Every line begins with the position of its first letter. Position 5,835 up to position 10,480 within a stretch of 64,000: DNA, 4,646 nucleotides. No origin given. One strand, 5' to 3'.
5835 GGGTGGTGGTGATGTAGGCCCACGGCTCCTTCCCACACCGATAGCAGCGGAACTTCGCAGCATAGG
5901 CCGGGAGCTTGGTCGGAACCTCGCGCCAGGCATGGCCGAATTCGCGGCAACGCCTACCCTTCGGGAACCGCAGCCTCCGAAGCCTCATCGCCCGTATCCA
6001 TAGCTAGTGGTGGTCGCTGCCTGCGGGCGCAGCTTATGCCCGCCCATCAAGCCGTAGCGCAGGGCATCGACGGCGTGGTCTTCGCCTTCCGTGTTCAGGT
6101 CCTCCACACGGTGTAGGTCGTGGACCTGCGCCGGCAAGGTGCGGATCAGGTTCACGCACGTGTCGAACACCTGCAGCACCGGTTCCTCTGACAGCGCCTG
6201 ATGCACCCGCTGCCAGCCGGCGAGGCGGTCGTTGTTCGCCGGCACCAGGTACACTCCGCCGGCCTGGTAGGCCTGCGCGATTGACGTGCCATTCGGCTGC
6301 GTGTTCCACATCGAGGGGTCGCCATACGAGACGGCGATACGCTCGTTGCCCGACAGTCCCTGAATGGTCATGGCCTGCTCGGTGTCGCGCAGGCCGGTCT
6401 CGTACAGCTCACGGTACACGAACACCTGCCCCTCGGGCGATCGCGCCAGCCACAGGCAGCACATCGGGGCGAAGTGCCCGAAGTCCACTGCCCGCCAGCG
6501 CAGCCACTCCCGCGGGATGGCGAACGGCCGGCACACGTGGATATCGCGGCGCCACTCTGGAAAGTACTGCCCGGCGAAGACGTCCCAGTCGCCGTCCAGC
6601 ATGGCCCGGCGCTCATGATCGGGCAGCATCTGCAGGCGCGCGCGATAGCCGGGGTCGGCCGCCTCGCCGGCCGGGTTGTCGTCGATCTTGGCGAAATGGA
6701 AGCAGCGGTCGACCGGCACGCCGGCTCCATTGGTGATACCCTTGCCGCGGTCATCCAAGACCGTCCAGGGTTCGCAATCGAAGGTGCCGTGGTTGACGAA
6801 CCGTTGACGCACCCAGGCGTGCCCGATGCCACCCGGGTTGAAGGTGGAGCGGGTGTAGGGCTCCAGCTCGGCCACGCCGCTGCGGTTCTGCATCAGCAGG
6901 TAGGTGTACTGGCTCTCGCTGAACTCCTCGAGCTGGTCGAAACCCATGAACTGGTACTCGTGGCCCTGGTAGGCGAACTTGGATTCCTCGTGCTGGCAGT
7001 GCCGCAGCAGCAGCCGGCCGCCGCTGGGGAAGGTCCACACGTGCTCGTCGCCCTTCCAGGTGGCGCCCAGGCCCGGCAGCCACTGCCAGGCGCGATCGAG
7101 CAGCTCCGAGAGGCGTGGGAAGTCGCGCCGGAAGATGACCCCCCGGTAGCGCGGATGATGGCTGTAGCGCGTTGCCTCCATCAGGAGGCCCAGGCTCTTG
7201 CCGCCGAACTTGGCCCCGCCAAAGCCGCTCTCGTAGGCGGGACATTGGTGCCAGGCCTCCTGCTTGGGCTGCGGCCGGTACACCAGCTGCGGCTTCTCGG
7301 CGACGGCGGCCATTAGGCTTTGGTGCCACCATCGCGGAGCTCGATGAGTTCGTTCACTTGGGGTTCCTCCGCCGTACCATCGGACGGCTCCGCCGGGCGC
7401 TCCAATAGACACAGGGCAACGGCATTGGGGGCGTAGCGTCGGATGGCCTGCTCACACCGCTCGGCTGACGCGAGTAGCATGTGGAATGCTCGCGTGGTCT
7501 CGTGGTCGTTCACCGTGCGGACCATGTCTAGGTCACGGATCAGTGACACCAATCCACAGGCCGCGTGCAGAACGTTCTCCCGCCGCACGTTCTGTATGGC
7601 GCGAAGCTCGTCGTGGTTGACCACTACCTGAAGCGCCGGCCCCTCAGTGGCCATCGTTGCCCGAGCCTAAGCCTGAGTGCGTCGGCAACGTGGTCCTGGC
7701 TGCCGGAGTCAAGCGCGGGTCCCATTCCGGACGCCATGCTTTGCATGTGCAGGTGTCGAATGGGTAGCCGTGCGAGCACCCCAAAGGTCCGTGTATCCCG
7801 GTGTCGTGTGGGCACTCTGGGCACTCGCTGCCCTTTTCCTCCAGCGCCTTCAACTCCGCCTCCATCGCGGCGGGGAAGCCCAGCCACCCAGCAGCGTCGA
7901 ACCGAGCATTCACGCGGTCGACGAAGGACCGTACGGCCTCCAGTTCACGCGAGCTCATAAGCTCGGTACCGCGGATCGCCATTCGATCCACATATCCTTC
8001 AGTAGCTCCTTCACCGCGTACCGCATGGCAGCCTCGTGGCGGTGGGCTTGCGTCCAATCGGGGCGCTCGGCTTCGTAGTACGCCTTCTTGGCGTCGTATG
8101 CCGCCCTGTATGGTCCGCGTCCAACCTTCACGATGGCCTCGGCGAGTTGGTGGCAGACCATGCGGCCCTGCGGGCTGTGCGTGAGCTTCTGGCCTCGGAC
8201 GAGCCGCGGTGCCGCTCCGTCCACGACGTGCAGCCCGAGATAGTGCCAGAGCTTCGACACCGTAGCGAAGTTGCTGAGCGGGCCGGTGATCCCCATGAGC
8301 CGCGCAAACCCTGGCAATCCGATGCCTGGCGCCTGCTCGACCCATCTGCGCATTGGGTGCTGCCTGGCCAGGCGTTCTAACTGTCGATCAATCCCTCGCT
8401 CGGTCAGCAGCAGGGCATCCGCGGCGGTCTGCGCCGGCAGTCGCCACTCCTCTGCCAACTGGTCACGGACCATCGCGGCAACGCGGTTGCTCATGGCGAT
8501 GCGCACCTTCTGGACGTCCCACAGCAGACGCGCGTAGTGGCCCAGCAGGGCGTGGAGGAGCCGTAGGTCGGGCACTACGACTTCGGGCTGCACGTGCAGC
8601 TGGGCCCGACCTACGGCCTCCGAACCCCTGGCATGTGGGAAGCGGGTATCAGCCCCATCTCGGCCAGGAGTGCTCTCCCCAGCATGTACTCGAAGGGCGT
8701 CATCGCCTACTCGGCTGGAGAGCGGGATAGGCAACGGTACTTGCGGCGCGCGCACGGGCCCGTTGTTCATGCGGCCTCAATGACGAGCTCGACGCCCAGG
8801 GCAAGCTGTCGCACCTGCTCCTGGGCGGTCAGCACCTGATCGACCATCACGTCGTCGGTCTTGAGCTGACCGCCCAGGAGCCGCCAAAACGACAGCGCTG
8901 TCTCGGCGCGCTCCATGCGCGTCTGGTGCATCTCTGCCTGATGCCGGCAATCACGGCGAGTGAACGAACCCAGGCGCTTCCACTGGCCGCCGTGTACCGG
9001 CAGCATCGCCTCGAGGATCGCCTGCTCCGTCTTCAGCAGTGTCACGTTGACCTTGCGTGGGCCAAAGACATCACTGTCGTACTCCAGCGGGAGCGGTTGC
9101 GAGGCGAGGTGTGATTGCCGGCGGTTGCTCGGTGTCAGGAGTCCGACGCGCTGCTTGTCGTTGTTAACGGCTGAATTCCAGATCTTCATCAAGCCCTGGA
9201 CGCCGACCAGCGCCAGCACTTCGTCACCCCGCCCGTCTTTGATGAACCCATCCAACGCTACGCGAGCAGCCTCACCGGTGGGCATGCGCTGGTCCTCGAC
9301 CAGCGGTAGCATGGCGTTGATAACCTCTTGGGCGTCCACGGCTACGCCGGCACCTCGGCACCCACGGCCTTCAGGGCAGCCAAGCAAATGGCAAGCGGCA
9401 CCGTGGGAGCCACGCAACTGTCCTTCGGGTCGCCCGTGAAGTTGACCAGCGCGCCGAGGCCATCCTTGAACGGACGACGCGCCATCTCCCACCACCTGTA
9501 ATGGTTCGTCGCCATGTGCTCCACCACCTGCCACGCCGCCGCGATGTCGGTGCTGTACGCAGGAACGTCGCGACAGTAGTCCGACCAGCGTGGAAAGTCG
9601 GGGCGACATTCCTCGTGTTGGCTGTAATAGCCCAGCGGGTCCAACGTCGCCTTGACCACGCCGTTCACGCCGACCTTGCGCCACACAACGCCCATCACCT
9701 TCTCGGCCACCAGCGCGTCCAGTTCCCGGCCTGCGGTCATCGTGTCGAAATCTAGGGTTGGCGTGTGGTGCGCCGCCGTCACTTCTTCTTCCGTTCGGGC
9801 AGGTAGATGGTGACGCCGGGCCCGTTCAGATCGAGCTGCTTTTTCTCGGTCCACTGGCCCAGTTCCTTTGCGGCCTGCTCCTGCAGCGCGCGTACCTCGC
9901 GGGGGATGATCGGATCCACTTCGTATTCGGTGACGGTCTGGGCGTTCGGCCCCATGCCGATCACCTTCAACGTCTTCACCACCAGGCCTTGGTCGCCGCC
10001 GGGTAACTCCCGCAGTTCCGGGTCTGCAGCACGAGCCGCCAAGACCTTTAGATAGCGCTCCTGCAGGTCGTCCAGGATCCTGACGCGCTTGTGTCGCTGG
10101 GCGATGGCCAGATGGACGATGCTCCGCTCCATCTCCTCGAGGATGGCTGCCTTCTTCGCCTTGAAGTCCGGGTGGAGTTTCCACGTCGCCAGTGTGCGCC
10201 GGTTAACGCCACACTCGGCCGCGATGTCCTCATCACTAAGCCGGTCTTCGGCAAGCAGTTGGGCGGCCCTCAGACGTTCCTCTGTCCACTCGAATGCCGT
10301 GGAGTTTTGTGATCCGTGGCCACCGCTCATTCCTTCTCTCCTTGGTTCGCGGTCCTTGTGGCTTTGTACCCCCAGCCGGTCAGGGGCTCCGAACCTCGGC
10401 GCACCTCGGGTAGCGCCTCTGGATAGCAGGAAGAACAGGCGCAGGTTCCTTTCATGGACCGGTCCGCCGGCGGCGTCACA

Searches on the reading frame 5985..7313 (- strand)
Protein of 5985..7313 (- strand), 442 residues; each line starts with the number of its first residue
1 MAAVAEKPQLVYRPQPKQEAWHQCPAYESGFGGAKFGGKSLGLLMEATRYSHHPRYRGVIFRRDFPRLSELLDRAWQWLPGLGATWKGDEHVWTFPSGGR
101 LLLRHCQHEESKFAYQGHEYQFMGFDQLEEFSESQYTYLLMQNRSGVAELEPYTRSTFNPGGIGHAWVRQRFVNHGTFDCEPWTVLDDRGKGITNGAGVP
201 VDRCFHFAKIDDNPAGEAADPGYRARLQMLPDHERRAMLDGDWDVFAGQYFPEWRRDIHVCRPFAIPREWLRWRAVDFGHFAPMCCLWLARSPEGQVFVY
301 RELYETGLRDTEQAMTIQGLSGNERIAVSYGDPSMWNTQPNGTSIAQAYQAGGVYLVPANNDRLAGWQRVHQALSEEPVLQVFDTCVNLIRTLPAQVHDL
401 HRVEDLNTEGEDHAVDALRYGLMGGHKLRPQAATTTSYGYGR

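Call 16: search_protein_families(library=pfam, proteins=[window:5985-7313:-], max_evalue=0.001)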
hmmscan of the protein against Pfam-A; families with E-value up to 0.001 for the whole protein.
window:5985-7313:- (442 aa): 2 families
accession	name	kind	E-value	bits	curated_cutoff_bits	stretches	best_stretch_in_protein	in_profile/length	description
PF17289.8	Terminase_6C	-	4.1e-05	24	22.6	1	275-423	2-153/155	Terminase RNaseH-like domain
PF03237.21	Terminase_6N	-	0.00023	21.4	22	1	90-252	70-209/215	Terminase large subunit, T4likevirus-type, N-terminal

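Call 88: search_dna_similar(query=window:5985-7313:-, collection=phages, mode=protein, max_rows=10)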
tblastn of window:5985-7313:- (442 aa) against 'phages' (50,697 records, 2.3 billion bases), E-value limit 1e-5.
Records with a match: 1266; places in all: 1268; records where one place covers at least 80% of the query: 461.
Best place of each record, by identity: <60% 1266.
By first word of the organism name: Pseudomonas 351; Escherichia 180; Salmonella 143; Arthrobacter 72; Vibrio 49; Xanthomonas 41; Stenotrophomonas 37; Streptomyces 35; Erwinia 31; Achromobacter 29; and 62 more.
By host as written in the record: Pseudomonas aeruginosa 129; - 110; Pseudomonas aeruginosa PAO1 58; Escherichia coli 57; Arthrobacter sp. ATCC 21022 54; Escherichia coli K-12 MG1655 27; Pseudomonas sp. 18; Stenotrophomonas maltophilia 18; and 350 more.
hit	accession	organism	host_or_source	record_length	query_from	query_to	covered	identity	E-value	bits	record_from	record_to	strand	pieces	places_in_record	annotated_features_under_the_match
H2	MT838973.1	Bacteriophage sp.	human fecal samples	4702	5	436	98%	37.7%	8e-75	260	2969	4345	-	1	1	record has no annotation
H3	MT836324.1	Bacteriophage sp.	human fecal samples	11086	1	423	96%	37.7%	5e-74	258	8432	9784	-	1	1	record has no annotation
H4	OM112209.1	Bacillus phage PK1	Bacillus sp. (in: Bacteria)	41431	12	424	93%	38.1%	5e-81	278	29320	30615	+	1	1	terminase large subunit protein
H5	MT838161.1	Bacteriophage sp.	human fecal samples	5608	10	423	94%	38.0%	5e-73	254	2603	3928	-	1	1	record has no annotation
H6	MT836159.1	Bacteriophage sp.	human fecal samples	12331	9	423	94%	37.9%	2e-74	259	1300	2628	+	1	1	record has no annotation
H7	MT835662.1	Bacteriophage sp.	human fecal samples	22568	9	423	94%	36.8%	6e-71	249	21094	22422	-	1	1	record has no annotation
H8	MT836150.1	Bacteriophage sp.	human fecal samples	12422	8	424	94%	35.6%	6e-64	228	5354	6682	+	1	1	record has no annotation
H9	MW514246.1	Roseobacter phage CRP-9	Rhodobacteraceae bacterium FZCC0023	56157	1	423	96%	34.4%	3e-58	212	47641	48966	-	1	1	terminase large subunit | hypothetical protein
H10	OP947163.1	Rhodobacteraceae phage LS06-2018-MD07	-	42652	9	417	93%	35.5%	2e-67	239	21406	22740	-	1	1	terminase large subunit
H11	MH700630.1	Sinorhizobium phage phiM6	Sinorhizobium meliloti 1021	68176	1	442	100%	32.3%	3e-52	194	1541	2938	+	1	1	terminase large subunit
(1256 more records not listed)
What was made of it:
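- Tried and rejected: Host assignment from TerL: impossible; identity is below 40% and the hosts are mixed (call 88).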

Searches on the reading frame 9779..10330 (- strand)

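Call 30: search_protein_families(library=phrogs, proteins=[window:9779-10330:-], max_evalue=0.001)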
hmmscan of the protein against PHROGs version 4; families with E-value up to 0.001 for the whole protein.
window:9779-10330:- (183 aa): 3 families
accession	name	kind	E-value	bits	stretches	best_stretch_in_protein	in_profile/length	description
phrog_7344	-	head and packaging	3.1e-10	41.5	1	9-77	7-75/161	terminase small subunit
phrog_2538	-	head and packaging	4.8e-09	37.4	1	15-67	3-55/129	terminase small subunit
phrog_309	-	head and packaging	6e-06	27.5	1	14-62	140-189/319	terminase small subunit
